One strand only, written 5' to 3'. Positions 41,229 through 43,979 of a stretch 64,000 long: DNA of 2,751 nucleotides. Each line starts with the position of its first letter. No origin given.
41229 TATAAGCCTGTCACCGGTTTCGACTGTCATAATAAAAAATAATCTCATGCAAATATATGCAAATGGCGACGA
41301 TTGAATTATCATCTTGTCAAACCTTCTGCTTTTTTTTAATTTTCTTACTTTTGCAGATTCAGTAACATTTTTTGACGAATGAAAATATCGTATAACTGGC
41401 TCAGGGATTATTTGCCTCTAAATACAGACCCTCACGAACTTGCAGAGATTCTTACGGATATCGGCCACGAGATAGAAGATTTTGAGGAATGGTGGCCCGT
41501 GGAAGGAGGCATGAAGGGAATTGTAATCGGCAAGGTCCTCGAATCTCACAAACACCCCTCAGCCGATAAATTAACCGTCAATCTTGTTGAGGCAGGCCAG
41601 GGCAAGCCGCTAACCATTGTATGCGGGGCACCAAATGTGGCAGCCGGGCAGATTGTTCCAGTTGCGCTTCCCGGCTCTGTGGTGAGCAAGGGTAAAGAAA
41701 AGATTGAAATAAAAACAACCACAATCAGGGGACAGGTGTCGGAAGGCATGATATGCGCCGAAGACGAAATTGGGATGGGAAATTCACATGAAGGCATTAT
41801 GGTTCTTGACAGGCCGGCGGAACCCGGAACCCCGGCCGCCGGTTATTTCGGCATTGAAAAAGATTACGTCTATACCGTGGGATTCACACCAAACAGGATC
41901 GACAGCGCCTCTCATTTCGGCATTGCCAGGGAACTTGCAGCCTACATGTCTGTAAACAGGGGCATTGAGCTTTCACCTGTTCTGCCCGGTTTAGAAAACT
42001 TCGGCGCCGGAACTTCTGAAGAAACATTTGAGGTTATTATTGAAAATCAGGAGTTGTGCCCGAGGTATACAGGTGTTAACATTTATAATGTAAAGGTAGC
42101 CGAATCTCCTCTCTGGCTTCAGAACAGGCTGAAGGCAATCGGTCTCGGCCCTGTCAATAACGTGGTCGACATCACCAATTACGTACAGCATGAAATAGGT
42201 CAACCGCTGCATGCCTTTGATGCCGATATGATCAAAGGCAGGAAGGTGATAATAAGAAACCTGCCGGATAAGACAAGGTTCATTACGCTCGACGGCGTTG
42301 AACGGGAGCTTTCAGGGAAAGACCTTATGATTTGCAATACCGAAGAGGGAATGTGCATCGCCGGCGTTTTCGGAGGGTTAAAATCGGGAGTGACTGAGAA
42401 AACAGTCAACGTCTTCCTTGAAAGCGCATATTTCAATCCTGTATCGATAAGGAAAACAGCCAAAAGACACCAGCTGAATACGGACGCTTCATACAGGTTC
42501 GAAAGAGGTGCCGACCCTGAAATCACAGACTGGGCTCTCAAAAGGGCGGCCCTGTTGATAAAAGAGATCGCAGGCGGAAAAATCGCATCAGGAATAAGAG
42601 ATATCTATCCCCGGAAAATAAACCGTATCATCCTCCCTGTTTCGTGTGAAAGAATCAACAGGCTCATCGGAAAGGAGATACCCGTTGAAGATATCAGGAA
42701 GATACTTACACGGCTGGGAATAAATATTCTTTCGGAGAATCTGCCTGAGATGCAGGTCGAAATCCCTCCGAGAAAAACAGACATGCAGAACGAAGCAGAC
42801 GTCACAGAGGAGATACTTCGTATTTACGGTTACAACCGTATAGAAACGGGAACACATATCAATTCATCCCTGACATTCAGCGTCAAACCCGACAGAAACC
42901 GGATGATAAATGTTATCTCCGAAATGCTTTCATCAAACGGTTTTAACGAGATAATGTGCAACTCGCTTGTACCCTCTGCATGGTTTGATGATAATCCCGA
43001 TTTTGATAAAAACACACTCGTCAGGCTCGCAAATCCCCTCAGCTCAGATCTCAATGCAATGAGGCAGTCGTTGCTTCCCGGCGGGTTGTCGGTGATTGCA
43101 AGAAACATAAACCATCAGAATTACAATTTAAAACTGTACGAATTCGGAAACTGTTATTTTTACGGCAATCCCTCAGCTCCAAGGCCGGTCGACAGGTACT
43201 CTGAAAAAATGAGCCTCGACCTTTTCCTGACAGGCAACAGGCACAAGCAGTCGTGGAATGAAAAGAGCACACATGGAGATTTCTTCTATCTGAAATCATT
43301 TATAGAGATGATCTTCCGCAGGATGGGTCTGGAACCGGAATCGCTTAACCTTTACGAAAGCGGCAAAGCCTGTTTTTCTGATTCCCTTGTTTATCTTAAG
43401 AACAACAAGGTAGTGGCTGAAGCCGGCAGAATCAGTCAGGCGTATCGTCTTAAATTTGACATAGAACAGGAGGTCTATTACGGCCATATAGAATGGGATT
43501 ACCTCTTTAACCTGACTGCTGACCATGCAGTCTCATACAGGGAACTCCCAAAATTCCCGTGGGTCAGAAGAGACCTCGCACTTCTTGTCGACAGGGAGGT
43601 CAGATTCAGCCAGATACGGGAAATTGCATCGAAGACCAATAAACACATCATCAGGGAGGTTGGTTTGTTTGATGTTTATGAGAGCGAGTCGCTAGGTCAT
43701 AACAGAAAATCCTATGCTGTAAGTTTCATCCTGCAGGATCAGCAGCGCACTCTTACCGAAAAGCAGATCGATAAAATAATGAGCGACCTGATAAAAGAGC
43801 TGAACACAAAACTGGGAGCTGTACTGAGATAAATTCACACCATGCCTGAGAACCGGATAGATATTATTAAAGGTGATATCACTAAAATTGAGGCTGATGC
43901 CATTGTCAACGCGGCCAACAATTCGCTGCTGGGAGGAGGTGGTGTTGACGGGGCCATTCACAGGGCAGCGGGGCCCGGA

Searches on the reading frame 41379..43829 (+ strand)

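Call 89: search_protein_families(library=pfam, proteins=[window:41379-43829:+], max_evalue=0.00001)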
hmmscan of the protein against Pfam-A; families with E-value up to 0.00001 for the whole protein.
window:41379-43829:+ (817 aa): 5 families
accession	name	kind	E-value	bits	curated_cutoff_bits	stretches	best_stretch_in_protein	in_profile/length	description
PF03483.22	B3_4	-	1.4e-65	220.5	29.3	1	227-399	2-174/174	B3/4 domain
PF17759.6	tRNA_synthFbeta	-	1.2e-37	130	22.4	1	499-705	11-213/214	Phenylalanyl tRNA synthetase beta chain CLM domain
PF03147.19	FDX-ACB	-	4.2e-28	98.1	31.1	1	724-817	1-94/94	Ferredoxin-fold anticodon binding domain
PF03484.21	B5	-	1.3e-21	77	28.6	1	421-485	3-67/67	tRNA synthetase B5 domain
PF01588.26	tRNA_bind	-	2.8e-20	72.6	27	1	48-151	1-95/96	Putative tRNA binding domain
